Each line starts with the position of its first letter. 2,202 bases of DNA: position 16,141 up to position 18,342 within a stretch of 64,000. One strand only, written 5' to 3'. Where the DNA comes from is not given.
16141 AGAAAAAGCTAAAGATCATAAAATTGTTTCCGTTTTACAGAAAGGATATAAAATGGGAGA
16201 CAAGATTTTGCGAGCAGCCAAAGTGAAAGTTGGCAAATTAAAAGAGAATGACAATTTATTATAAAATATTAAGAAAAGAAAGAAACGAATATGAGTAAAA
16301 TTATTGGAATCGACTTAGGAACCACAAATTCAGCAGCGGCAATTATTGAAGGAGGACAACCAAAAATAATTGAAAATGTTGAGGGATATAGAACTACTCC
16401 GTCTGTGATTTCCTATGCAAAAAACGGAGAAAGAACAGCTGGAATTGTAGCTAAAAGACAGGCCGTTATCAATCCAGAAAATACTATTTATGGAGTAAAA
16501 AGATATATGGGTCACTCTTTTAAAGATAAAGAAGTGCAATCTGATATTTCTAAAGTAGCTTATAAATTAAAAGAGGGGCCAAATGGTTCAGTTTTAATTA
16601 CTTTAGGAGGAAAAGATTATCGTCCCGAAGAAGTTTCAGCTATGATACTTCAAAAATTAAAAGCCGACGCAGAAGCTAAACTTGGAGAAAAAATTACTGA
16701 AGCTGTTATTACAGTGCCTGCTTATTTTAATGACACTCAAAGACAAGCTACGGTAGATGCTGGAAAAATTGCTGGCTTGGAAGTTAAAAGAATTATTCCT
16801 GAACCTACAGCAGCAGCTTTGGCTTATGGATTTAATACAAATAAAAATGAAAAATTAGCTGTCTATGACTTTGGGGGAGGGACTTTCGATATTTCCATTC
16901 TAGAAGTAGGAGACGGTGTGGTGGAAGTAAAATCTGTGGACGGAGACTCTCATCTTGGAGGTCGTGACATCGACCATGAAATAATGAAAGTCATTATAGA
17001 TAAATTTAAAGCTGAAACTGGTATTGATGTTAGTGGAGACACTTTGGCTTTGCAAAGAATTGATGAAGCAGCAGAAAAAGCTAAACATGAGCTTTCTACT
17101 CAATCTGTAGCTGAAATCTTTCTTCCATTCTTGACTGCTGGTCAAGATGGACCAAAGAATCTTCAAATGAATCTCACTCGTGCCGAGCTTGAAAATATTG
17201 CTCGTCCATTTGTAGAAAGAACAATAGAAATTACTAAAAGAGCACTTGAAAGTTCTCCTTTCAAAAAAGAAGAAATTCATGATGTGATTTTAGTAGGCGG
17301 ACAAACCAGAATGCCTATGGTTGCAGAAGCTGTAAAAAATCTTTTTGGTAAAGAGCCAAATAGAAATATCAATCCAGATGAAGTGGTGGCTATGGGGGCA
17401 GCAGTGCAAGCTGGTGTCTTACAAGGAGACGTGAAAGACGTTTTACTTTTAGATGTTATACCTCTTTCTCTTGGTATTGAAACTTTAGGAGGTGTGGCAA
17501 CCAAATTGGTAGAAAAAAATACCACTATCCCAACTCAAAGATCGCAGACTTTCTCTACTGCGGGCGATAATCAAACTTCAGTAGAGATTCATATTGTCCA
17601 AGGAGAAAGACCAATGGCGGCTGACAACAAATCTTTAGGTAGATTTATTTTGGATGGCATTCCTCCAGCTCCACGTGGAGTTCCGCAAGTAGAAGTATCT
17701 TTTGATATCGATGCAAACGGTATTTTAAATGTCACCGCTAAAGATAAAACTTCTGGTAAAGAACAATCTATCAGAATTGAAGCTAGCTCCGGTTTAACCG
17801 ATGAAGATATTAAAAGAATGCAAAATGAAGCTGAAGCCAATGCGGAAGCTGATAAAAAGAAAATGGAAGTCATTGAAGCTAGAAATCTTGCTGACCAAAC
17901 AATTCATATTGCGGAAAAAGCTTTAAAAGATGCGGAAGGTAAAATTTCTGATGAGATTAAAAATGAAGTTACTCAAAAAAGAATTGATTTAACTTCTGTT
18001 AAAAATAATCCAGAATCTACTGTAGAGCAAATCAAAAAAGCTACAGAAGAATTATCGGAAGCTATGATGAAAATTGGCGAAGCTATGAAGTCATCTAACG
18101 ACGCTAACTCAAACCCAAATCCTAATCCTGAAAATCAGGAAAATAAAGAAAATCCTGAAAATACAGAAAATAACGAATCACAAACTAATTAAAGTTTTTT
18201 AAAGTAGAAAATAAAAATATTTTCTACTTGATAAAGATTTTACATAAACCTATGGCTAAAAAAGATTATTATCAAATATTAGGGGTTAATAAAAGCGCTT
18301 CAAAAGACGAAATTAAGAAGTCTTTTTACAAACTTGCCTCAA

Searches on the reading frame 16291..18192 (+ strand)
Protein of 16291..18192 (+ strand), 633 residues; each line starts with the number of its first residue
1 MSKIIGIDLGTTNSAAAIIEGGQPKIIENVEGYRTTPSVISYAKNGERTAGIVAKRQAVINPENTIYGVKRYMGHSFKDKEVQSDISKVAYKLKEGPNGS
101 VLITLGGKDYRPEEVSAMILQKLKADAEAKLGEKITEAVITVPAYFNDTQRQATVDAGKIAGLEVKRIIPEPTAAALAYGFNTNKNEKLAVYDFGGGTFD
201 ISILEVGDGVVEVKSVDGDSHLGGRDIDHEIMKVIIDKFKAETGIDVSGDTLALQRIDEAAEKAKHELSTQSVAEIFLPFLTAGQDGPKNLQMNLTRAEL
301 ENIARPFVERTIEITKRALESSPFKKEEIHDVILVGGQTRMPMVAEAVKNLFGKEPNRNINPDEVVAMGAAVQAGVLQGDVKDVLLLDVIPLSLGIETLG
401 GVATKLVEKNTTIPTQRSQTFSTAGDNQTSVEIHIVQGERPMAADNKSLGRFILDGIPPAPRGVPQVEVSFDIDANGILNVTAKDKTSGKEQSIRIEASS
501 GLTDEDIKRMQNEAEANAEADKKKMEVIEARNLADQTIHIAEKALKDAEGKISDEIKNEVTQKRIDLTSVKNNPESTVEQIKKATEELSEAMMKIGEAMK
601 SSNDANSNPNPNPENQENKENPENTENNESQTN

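Call 29: search_protein_families(library=pfam, proteins=[window:16291-18192:+], max_evalue=0.0001)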
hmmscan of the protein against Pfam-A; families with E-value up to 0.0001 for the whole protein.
window:16291-18192:+ (633 aa): 2 families
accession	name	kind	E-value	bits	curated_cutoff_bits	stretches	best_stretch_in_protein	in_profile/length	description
PF00012.26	HSP70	-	9.1e-239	794.1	20.6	1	4-599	1-597/599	Hsp70 protein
PF06723.19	MreB_Mbl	-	2.8e-15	56.4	27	1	118-371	76-316/327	MreB/Mbl protein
